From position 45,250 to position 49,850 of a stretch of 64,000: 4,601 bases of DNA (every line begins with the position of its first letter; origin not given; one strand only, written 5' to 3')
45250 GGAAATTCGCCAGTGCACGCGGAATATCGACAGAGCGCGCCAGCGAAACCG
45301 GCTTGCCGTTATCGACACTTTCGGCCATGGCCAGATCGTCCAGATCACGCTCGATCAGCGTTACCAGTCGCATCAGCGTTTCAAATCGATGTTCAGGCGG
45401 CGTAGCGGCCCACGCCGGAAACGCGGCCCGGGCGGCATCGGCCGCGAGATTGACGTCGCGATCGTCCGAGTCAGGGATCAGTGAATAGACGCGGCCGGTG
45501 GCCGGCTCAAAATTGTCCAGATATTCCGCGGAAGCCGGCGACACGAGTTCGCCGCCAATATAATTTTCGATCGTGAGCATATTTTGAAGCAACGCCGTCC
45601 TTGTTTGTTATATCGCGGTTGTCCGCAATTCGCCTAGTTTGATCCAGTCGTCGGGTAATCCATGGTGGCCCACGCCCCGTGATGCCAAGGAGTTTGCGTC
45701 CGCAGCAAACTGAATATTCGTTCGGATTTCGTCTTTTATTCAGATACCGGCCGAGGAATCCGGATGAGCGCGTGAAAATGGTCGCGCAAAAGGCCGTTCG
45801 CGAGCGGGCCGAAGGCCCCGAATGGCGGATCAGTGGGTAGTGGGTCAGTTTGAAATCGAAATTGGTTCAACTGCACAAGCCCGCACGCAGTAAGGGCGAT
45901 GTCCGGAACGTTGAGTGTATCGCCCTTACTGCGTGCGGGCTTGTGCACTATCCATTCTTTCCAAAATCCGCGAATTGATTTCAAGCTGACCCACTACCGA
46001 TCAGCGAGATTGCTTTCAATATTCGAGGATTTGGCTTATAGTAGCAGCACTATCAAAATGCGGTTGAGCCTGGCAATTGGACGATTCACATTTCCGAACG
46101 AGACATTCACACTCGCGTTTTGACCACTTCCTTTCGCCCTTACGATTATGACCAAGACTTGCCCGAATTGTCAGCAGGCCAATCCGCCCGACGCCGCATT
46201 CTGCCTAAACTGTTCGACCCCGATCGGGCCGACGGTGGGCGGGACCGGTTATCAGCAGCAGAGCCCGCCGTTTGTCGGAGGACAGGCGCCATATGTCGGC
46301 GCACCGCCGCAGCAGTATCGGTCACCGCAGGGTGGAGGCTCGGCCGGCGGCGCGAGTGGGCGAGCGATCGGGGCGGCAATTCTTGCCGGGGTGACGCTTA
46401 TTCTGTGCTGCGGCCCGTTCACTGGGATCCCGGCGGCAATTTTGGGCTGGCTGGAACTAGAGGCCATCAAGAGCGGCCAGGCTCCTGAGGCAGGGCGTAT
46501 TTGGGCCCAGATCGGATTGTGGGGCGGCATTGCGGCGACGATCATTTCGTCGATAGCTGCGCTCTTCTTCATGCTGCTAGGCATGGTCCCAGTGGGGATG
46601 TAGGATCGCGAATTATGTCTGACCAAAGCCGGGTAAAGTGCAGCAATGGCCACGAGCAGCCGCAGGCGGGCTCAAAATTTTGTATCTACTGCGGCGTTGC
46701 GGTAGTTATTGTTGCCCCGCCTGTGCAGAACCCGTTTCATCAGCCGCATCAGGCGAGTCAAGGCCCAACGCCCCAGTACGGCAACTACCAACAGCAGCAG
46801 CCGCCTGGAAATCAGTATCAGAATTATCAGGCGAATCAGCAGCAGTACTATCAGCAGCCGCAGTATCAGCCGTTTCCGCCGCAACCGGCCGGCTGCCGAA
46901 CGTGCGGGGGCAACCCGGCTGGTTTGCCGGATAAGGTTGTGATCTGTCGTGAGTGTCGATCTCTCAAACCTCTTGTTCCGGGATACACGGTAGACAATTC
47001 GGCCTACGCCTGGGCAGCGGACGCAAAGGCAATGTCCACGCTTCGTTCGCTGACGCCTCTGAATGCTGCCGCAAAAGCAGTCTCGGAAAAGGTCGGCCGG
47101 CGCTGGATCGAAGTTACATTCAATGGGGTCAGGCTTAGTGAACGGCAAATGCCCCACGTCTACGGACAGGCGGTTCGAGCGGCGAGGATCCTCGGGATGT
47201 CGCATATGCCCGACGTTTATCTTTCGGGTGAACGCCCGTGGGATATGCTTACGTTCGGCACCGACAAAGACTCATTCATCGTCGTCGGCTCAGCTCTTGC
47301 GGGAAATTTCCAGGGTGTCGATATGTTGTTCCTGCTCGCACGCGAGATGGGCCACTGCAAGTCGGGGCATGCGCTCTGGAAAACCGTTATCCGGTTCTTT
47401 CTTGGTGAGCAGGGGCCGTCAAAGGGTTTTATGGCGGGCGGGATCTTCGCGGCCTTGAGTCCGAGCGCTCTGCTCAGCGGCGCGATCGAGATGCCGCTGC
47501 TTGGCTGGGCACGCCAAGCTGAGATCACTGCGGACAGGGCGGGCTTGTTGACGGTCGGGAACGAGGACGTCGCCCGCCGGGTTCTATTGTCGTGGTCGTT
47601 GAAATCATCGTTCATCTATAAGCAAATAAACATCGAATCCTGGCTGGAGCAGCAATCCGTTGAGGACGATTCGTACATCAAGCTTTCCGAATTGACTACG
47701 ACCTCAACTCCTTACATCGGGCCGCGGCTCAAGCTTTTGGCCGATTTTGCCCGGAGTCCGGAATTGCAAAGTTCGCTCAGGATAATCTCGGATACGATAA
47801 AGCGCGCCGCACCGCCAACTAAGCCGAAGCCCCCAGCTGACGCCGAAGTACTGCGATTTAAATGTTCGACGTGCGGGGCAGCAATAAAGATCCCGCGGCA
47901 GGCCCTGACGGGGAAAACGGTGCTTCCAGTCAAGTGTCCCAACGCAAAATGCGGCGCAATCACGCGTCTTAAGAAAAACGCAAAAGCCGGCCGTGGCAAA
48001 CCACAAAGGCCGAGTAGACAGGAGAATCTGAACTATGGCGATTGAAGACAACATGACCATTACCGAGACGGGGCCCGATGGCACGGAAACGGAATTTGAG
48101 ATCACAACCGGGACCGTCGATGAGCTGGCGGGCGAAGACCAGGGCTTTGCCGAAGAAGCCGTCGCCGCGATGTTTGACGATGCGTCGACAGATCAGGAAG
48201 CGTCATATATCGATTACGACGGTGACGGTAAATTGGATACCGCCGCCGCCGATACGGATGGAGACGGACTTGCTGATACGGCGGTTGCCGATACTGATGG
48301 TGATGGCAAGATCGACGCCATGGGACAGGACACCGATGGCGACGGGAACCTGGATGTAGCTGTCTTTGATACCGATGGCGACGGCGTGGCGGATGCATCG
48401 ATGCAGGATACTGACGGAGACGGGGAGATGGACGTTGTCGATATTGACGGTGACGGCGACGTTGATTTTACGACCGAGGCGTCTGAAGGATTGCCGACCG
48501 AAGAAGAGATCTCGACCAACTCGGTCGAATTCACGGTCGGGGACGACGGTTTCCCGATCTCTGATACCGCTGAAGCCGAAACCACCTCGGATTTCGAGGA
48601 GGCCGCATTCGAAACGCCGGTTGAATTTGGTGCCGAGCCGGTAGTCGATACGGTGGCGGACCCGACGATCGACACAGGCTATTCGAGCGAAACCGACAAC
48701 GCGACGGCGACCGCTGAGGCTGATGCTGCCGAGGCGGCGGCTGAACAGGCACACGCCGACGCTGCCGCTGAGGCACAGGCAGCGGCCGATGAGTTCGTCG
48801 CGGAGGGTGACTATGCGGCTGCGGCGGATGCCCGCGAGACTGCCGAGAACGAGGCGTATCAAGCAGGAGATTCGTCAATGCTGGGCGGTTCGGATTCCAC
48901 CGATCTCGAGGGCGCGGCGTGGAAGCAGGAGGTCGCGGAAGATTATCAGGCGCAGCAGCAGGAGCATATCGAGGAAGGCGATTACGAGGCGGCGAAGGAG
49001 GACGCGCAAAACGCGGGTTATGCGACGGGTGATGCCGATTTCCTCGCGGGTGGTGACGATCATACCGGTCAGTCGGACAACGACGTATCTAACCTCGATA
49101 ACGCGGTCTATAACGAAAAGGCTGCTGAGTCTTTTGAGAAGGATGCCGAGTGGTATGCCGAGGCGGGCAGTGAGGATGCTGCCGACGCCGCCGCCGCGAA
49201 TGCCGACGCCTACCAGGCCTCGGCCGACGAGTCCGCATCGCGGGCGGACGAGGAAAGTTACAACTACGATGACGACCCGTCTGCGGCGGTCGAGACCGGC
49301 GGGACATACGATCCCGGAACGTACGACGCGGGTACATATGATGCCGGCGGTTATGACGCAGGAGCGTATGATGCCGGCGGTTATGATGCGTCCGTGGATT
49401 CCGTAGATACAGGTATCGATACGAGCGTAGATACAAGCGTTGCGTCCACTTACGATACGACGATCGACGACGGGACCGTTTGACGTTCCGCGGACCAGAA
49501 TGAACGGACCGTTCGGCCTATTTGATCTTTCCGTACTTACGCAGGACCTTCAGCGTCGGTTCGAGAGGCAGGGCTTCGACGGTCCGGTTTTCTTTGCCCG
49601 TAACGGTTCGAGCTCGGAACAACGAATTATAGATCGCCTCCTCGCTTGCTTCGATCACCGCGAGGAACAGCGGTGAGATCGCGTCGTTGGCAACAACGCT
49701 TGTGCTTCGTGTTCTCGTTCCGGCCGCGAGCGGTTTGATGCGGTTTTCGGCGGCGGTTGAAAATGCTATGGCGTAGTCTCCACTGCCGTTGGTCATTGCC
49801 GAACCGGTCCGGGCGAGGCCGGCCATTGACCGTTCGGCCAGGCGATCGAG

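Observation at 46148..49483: Uncharacterised three-gene operon: zinc-ribbon membrane protein, zinc-ribbon M48-like protein with REMGH in place of HExxH, and a hyper-acidic calcium-repeat protein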

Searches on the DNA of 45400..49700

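Call 33: search_rna_families(source=window, start=45400, end=49700, threshold=evalue, max_evalue=1)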
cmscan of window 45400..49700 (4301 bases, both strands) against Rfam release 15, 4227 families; matches with E-value up to 1: 3.
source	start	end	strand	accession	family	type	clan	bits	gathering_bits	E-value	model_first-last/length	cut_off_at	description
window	45869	45950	-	RF03975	mir-5881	Gene; miRNA;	-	29.1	87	0.00052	1-67/67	no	mir-5881 microRNA precursor family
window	45872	45947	+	RF03975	mir-5881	Gene; miRNA;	-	27.8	87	0.0014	1-67/67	no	mir-5881 microRNA precursor family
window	46850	46900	-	RF03267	mir-645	Gene; miRNA;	-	22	90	0.42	1-77/77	no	mir-645 microRNA precursor family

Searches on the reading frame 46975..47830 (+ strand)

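Call 38: search_solved_structures(query=window:46975-47830:+, max_evalue=10, show_alignments=3)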
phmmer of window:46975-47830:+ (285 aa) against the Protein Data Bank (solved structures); distinct sequences matched with E-value up to 10: 1.
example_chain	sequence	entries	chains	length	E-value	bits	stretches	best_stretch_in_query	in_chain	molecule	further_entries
5zc3_B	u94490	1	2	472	1.2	11.7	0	216-271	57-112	RxLR effector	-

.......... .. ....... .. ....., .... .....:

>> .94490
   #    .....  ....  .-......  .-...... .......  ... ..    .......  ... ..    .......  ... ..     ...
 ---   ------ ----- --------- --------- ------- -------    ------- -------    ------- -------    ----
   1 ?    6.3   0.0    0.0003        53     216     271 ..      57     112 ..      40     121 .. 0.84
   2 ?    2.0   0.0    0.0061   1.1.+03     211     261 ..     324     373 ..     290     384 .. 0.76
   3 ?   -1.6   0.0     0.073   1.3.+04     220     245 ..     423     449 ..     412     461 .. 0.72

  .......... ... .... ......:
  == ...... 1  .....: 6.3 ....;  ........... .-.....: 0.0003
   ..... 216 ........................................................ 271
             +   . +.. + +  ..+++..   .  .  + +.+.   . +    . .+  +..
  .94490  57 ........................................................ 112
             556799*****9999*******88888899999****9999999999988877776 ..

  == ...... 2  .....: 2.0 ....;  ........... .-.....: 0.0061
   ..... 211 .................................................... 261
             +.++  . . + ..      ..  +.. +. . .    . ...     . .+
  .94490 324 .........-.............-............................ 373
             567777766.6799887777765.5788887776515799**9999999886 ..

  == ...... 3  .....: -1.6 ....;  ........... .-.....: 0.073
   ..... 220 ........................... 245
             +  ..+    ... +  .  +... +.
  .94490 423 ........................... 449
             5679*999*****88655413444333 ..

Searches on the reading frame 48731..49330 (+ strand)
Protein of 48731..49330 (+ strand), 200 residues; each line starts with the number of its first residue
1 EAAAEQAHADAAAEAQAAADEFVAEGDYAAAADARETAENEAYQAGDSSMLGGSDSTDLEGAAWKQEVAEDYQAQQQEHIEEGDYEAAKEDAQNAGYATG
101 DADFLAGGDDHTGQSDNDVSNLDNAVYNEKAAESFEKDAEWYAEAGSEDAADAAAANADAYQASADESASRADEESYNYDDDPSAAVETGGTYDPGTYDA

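Call 72: predict_structure(alignment_id=A4)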
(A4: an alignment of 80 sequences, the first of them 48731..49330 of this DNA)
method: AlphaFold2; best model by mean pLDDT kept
length: 200 residues; sequences in the alignment: 80
mean_pLDDT: 95.0   pTM: 0.87
mean pLDDT of the five models: 95.0, 94.7, 94.5, 94.0, 93.5
residues with pLDDT >= 90: 181; 70-90: 13; 50-70: 2; < 50: 4
segments of 3 or more residues with pLDDT < 50: 197-200
pLDDT, mean of each block of 10 residues (from residue 1): 92 96 95 97 96 96 98 98 98 98 96 98 99 99 98 99 99 97 87 63
secondary structure, 60 per line:
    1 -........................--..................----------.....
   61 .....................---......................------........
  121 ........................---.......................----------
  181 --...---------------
elements in order: H2-25 H28-45 H56-81 H85-106 H113-144 H148-170

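Call 75: fold_search(model_id=the predicted structure, library=pdb)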
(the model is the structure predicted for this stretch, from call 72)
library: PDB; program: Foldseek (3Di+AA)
matches with E <= 10: 102; with E <= 0.001: 0
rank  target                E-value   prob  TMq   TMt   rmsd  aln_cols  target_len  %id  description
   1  8e0o_B                7.3e-01  0.41  0.22  0.22  14.0       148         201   20  Heterotrimeric variant of tcTRP9, hetBGL03-15-18 (released 2023-04-12)
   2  9tas                  1.2e+00  0.75  0.27  0.42  13.6       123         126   13  De novo photoenzyme photoABLE1 in complex with substrate (released 2026-03-25)
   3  6x8n_A                1.3e+00  0.72  0.27  0.42  13.6       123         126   13  Crystal Structure of H49A ABLE mutant (released 2020-08-26)
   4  9dze_A                1.3e+00  0.20  0.18  0.12  19.1       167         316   26  Computationally Designed Bifaceted Protein Nanomaterial pD5-14 (released 2024-10-30)
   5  8e0n_F                1.3e+00  0.25  0.22  0.25  15.3       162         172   20  Homotrimeric variant of tcTRP9, BGL18 (released 2023-04-12)
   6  8xyv_A                1.4e+00  0.80  0.25  0.49  18.7       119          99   16  De novo designed protein 0705-5 (released 2024-10-02)
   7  9taq_A                1.5e+00  0.72  0.28  0.43  13.3       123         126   13  De novo photoenzyme variant ABLE-E116C-TXT H49A-L42T (photoABLE1 precursor) in complex with substrate (released 2026-03-25)
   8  8fbn_A                1.5e+00  0.35  0.22  0.19  18.5       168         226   22  Improving the secretion of designed protein assemblies through negative design of cryptic transmembrane domains (released 2023-03-22)
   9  8e0m_B                1.7e+00  0.25  0.23  0.26  14.0       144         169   17  Homotrimeric variant of tcTRP9, BGL15 (released 2023-04-12)
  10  9dwa_A                1.9e+00  0.44  0.26  0.39  13.9       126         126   11  Crystal structure of FABLE, MPD condition (released 2025-08-20)
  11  8fbn_D                1.9e+00  0.18  0.20  0.18  16.7       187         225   19  Improving the secretion of designed protein assemblies through negative design of cryptic transmembrane domains (released 2023-03-22)
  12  9min_I                2.1e+00  0.35  0.24  0.37  11.5       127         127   16  Structure of a designed minibinder to NYESO1-A*02:01 (released 2025-08-06)
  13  9min_D                2.2e+00  0.33  0.24  0.37  11.5       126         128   16  Structure of a designed minibinder to NYESO1-A*02:01 (released 2025-08-06)
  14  7o93_B                2.6e+00  0.41  0.23  0.32  14.8       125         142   15  diMn-sulerythrin (released 2021-12-01)
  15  8xyv_B                2.7e+00  0.60  0.25  0.50  18.7       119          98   16  De novo designed protein 0705-5 (released 2024-10-02)
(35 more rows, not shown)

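Call 79: fold_search(model_id=the predicted structure, library=viral)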
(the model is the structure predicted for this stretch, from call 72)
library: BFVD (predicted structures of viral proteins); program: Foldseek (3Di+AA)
matches with E <= 10: 54; with E <= 0.001: 0
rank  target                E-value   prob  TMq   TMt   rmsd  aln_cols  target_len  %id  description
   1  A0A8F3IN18            9.7e-01  1.00  0.29  0.63   0.7        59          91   22  (no name in the UniProt tables at hand)
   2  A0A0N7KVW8            1.3e+00  0.91  0.25  0.43  17.9       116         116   12  (no name in the UniProt tables at hand)
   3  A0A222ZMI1            1.6e+00  0.98  0.28  0.63   3.4        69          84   20  (no name in the UniProt tables at hand)
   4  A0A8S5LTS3            3.1e+00  0.14  0.20  0.32  10.8       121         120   11  Uncharacterized protein [Siphoviridae sp. ctKm44]
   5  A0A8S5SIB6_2          3.3e+00  0.16  0.25  0.06  17.8       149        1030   16  Tail tape measure [Myoviridae sp. ct04y17]
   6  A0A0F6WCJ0            3.4e+00  0.47  0.26  0.48  15.1       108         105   14  Uncharacterized protein [Sinorhizobium phage phiN3]
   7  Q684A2                4.8e+00  0.13  0.23  0.36  13.0       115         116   13  (no name in the UniProt tables at hand)
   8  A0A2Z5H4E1            5.0e+00  0.98  0.19  0.64   0.4        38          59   18  Uncharacterized protein [Escherichia phage Halfdan]
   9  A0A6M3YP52            5.0e+00  0.14  0.22  0.20  11.2       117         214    8  (no name in the UniProt tables at hand)
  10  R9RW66                5.2e+00  0.97  0.21  0.70   0.4        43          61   16  Uncharacterized protein [Bacillus phage phiBTP1]
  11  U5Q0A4                5.2e+00  0.96  0.27  0.82   0.6        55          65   16  Uncharacterized protein [Bacillus phage Slash]
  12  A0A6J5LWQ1            5.2e+00  0.20  0.29  0.06  20.4       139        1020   16  Uncharacterized protein [uncultured Caudovirales phage]
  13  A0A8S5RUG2            5.2e+00  0.12  0.26  0.09  24.1       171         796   15  (no name in the UniProt tables at hand)
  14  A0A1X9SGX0            5.5e+00  0.97  0.21  0.51   0.4        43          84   23  (no name in the UniProt tables at hand)
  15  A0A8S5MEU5            5.5e+00  0.94  0.25  0.10   0.8        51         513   24  Dlp-2, four-helix bundle, metal transport.46A [Siphoviridae sp. ctYh54]
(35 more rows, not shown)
